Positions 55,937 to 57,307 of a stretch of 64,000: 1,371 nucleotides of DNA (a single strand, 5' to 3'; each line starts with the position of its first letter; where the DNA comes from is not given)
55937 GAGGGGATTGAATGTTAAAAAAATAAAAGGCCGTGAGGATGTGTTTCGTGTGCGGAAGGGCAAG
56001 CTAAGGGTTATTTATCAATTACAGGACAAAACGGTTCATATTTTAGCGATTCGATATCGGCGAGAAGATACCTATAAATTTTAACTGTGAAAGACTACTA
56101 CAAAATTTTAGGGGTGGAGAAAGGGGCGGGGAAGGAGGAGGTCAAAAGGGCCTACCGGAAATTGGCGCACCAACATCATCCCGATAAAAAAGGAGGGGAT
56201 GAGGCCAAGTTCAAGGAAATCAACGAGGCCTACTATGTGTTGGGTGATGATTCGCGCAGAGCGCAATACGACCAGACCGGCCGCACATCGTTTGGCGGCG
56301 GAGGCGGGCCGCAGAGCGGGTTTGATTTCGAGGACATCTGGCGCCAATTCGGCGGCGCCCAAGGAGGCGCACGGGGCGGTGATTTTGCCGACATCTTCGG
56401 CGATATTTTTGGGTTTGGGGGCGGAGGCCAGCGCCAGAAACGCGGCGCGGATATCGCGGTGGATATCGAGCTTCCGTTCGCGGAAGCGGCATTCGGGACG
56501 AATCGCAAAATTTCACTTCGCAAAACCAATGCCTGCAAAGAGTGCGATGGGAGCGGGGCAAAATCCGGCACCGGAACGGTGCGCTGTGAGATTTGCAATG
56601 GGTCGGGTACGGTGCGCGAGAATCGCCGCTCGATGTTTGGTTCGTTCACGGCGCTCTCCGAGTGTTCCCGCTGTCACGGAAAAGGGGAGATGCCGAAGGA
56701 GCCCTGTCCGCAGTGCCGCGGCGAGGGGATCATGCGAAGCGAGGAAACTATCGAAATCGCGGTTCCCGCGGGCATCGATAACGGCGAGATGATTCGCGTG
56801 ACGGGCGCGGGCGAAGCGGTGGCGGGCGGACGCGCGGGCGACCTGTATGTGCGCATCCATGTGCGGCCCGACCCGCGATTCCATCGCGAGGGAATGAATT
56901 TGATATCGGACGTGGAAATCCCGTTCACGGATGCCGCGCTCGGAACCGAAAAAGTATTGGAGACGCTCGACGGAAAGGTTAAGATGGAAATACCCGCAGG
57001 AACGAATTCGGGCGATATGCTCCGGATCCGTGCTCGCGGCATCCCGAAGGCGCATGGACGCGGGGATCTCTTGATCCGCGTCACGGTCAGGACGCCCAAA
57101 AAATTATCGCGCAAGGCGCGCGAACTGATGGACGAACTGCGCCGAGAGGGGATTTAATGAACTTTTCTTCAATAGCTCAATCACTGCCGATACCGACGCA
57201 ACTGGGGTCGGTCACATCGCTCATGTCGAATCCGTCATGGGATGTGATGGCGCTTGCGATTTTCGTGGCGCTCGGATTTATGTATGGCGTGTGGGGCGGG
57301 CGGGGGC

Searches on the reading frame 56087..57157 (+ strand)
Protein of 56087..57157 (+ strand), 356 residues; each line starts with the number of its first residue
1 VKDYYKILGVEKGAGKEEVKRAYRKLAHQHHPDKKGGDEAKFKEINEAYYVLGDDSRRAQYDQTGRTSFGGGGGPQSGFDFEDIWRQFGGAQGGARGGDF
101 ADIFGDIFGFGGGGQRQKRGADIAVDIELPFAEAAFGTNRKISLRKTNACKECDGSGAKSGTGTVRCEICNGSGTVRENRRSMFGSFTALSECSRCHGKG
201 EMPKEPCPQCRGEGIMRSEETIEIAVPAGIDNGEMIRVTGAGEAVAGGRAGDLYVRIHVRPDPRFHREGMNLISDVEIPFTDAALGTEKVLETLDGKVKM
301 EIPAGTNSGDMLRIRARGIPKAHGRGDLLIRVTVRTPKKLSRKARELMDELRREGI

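Call 3: search_protein_families(library=pfam, proteins=[window:56087-57157:+], max_evalue=1)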
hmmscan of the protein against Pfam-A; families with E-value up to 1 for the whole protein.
window:56087-57157:+ (356 aa): 7 families
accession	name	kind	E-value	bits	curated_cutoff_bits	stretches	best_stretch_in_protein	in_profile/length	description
PF01556.23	DnaJ_C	-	1.3e-43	149.1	26.6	1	124-337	2-152/152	DnaJ C terminal domain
PF00226.36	DnaJ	-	5e-23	81.4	27.8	1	3-62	1-63/63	DnaJ domain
PF00684.25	DnaJ_CXXCXGXG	-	1.9e-15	57.3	32.7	1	150-214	1-65/65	DnaJ central domain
PF15777.11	Anti-TRAP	-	4.8e-05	23.7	32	2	192-219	12-45/59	Tryptophan RNA-binding attenuator protein inhibitory protein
PF17302.8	DUF5351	-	0.00044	20.9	27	1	167-201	1-28/29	Family of unknown function (DUF5351)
PF25436.1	BSD2_CRD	-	0.00048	20.7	27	1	149-216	4-60/69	BSD2 cysteine rich domain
PF20833.2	RNase_E_G_Thio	-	0.0007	20.1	26.8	1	206-226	1-21/86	RNase E/G, Thioredoxin-like domain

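Call 13: find_encoding_contigs(protein=window:56087-57157:+, flank=6000, max_places=10)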
Protein window:56087-57157:+ (356 aa): no gene with exactly this product is on record in the collection.

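Call 28: find_related_loci(query=window:56087-57157:+, collection=genome_contigs, flank=4000)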
Query window:56087-57157:+ (356 aa) in genome_contigs; peptide patterns used: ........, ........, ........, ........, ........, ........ (x = any residue, [..] = any of these).
155 stretches matched a pattern; 106 encode a relative of the query (tblastn E <= 1e-3); the best 80 are kept; 80 distinct loci.
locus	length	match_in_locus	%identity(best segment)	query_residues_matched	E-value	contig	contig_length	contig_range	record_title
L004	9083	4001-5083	56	1-356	6e-133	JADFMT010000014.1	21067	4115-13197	MAG: Patescibacteria group bacterium isolate B5T1B11 B5T1B11_NODE353, whole genome shotgun sequence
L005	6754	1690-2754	54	2-356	9e-127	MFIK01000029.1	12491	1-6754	MAG: Candidatus Giovannonibacteria bacterium RIFCSPLOWO2_02_FULL_43_54 rifcsplowo2_02_scaffold_28473, whole genome shotg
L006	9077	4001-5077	53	2-356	9e-117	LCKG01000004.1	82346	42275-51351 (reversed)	MAG: Parcubacteria group bacterium GW2011_GWC1_45_13 UW93_C0004, whole genome shotgun sequence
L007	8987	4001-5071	51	2-356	4e-115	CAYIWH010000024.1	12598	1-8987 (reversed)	MAG TPA_asm: uncultured Candidatus Saccharibacteria bacterium isolate ERP119705_co3_559 genome assembly, contig: NODE_59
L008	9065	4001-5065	52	2-356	1e-114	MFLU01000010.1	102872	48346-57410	MAG: Candidatus Kaiserbacteria bacterium RIFCSPLOWO2_01_FULL_50_24 rifcsplowo2_01_scaffold_289, whole genome shotgun seq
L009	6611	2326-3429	48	2-356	3e-114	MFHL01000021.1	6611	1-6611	MAG: Candidatus Giovannonibacteria bacterium RIFCSPHIGHO2_02_FULL_44_11 rifcsphigho2_02_scaffold_28626, whole genome sho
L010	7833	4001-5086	52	2-356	2e-114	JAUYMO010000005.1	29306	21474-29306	MAG: Candidatus Giovannonibacteria bacterium isolate C24_metabat.bin.89 C24_k141_15802, whole genome shotgun sequence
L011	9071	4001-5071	50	2-356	6e-114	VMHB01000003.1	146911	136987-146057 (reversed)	MAG: Parcubacteria group bacterium Greene0714_7 Greene07147_scaffold_337, whole genome shotgun sequence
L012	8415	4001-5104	50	1-356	3e-113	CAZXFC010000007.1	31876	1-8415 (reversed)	MAG TPA_asm: uncultured Candidatus Saccharibacteria bacterium isolate SRP269290_co1_801 genome assembly, contig: NODE_15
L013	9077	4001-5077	46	1-356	1e-112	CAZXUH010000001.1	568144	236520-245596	MAG TPA_asm: uncultured Candidatus Saccharibacteria bacterium isolate SRP292972_co3_33 genome assembly, contig: NODE_13_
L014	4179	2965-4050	49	2-356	5e-113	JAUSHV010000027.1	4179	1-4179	MAG: bacterium isolate E14_metabat.bin.207_sub E14_k141_1442432, whole genome shotgun sequence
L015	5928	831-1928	51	2-356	3e-111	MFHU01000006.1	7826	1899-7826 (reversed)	MAG: Candidatus Giovannonibacteria bacterium RIFCSPHIGHO2_12_FULL_44_22 rifcsphigho2_12_scaffold_21077, whole genome sho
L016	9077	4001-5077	49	2-356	1e-110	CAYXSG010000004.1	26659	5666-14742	MAG TPA_asm: uncultured Candidatus Saccharibacteria bacterium isolate binchicken_co54_30 genome assembly, contig: NODE_3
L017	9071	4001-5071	49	2-356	4e-110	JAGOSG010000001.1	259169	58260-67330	MAG: Candidatus Paceibacterota bacterium isolate Gw_Eff_bin_311 Gw_Eff_28_length_259169_cov_23.372909, whole genome shot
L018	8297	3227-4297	49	2-356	5e-109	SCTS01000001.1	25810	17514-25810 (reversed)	MAG: Patescibacteria group bacterium isolate FW305_bin.14 FW305_bin.14-1040, whole genome shotgun sequence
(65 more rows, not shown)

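Call 60: search_protein_families(library=pfam, alignment_id=A5, max_evalue=0.001)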
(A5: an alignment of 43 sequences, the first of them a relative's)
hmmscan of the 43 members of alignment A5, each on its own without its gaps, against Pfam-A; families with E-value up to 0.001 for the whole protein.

A. member 1, L012:3201-4001:+ (266 aa): 0 families

B. families by the number of members that match (of 43 scanned): 13 families
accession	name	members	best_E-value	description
PF11950.13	DUF3467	7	9e-26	Protein of unknown function (DUF3467)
PF01541.30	GIY-YIG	2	2.2e-19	GIY-YIG catalytic domain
PF01797.21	Y1_Tnp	2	2.9e-10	Transposase IS200 like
PF10544.15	T5orf172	2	3.8e-05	T5orf172 domain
PF05635.17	23S_rRNA_IVP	1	1.6e-34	23S rRNA-intervening sequence protein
PF04073.20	tRNA_edit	1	4e-22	Aminoacyl-tRNA editing domain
PF06821.19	Ser_hydrolase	1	3.3e-21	Serine hydrolase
PF00293.34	NUDIX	1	1.7e-11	NUDIX domain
PF02498.22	Bro-N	1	5.6e-08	BRO family, N-terminal domain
PF22296.2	bAvd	1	0.00016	bAvd-like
PF22091.2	DUF6941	1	0.00022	Family of unknown function (DUF6941)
PF08538.16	DUF1749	1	0.0004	Protein of unknown function (DUF1749)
PF12697.13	Abhydrolase_6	1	0.0007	Alpha/beta hydrolase family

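Call 74: find_homologous_proteins(query=window:56087-57154:+, max_evalue=1e-60)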
Query seq(356 aa) (356 aa): 6727 proteins with E <= 1e-60 among 8000 candidates; the best 120 are listed.
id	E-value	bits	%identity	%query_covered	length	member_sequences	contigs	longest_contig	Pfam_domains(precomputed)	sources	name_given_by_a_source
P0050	2.1e-237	805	100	100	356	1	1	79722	PF00226.37,PF00684.26,PF01556.24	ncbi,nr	ncbi:MAG: molecular chaperone DnaJ [Candidatus Niyogibacteria bacterium]|nr:molecular chaperone DnaJ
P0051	7.8e-198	675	80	100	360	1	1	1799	PF00226.37,PF17302.9,PF00684.26,PF01556.24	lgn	-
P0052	2.4e-148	512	62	100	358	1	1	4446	PF00226.37,PF00684.26,PF01556.24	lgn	-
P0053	3.5e-147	509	61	100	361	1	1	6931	PF00226.37,PF00684.26,PF01556.24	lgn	-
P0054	2.1e-144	500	60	100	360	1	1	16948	PF00226.37,PF00684.26,PF01556.24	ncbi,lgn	-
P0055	1.5e-140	487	60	100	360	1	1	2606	PF00226.37,PF00684.26,PF01556.24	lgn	-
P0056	3.1e-140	486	58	100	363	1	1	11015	PF00226.37,PF00684.26,PF01556.24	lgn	-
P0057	4.5e-140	485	61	100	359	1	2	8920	PF00226.37,PF00684.26,PF01556.24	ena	-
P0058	1.6e-139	483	60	100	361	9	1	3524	PF00226.37,PF27659.1,PF00684.26,PF01556.24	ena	-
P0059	4.7e-139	482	58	100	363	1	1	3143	PF00226.37,PF00684.26,PF01556.24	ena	-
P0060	7.1e-138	478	59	100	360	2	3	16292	PF00226.37,PF00684.26,PF01556.24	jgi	-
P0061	8.5e-138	478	56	100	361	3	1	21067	PF00226.37,PF00684.26,PF01556.24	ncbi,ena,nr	ncbi:DnaJ domain-containing protein [Patescibacteria group bacterium]|nr:DnaJ domain-containing prot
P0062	9.0e-138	478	60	100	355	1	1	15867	PF00226.37,PF00684.26,PF01556.24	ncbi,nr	ncbi:MAG: molecular chaperone DnaJ, partial [Candidatus Niyogibacteria bacterium]|nr:molecular chape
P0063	9.1e-138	478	61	100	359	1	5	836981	PF00226.37,PF00684.26,PF01556.24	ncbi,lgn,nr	ncbi:MAG: molecular chaperone DnaJ [Candidatus Niyogibacteria bacterium]|nr:MAG: molecular chaperone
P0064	1.0e-135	471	58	100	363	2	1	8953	PF00226.37,PF00684.26,PF01556.24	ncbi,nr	ncbi:MAG: molecular chaperone DnaJ [Candidatus Niyogibacteria bacterium]|nr:molecular chaperone DnaJ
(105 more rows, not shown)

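Call 75: find_encoding_contigs(protein=P0051, flank=3000)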
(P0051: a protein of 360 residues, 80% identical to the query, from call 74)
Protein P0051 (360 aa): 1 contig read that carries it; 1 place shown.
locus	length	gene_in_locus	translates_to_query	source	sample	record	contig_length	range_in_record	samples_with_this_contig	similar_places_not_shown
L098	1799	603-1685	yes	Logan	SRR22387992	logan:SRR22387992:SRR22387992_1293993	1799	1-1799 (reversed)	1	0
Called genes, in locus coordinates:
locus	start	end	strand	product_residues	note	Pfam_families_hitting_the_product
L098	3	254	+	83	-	?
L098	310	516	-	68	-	-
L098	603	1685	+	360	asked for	PF00226:DnaJ, PF01556:DnaJ_C, PF17302:DUF5351 (faint), PF00684:DnaJ_CXXCXGXG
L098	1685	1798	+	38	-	?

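Call 76: find_encoding_contigs(protein=P0063, flank=4000, max_places=2)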
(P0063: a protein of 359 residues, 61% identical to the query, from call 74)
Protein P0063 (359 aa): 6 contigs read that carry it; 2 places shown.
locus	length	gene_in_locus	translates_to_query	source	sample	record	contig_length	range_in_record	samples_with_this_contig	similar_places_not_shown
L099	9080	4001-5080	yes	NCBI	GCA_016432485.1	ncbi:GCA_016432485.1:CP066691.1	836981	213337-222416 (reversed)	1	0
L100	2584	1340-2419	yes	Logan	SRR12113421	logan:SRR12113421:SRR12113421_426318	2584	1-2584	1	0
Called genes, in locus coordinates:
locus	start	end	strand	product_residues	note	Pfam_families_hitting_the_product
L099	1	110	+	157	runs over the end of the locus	PF00380:Ribosomal_S9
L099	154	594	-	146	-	-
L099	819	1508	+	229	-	PF01628:HrcA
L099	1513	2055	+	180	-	PF01025:GrpE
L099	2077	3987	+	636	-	PF00012:HSP70, PF06723:MreB_Mbl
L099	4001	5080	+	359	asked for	PF00226:DnaJ, PF01556:DnaJ_C, PF00684:DnaJ_CXXCXGXG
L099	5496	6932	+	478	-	-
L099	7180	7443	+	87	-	-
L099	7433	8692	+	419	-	PF00270:DEAD, PF04851:ResIII (weak), PF00271:Helicase_C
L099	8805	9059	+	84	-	PF12728:HTH_17 (weak)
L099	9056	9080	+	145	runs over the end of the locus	PF02661:Fic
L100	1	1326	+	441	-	?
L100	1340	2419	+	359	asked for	PF00226:DnaJ, PF01556:DnaJ_C, PF00684:DnaJ_CXXCXGXG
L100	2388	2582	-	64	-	?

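Call 77: find_encoding_contigs(protein=P0053, flank=4000, max_places=2)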
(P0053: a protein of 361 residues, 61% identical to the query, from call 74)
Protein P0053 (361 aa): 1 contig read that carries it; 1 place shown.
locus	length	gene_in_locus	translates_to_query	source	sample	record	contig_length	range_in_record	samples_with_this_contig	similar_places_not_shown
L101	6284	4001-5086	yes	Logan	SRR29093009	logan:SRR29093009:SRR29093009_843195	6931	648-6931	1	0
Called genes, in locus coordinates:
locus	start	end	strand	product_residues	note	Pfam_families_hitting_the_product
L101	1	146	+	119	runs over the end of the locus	PF00572:Ribosomal_L13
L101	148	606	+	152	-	PF00380:Ribosomal_S9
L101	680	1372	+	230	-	PF01628:HrcA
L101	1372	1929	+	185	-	PF01025:GrpE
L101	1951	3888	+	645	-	PF00012:HSP70, PF06723:MreB_Mbl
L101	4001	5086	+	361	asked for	PF00226:DnaJ, PF01556:DnaJ_C, PF00684:DnaJ_CXXCXGXG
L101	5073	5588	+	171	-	-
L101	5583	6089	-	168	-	-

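Call 78: find_encoding_contigs(protein=P0054, flank=4000, max_places=2)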
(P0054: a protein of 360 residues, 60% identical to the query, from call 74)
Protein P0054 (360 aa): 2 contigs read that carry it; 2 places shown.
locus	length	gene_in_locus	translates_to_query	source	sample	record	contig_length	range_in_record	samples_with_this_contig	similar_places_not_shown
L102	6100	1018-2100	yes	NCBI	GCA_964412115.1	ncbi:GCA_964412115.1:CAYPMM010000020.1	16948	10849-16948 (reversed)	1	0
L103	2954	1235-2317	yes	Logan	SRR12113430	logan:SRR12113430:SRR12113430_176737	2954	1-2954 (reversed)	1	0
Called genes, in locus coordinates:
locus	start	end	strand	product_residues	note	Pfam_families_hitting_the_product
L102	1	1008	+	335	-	?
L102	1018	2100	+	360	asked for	PF00226:DnaJ, PF01556:DnaJ_C, PF00684:DnaJ_CXXCXGXG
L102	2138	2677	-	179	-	-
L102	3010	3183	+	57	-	-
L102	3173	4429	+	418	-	PF00270:DEAD, PF04851:ResIII (weak), PF00271:Helicase_C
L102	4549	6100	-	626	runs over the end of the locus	PF00005:ABC_tran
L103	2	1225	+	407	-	?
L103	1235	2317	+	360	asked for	PF00226:DnaJ, PF01556:DnaJ_C, PF00684:DnaJ_CXXCXGXG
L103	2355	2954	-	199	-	?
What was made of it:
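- Other Niyogibacteria have dnaK-dnaJ gaps of 9-112 nt and neither the orphan gene nor a TA (calls 76-78). Most Niyogibacteria lack any TA there (calls 76-78).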
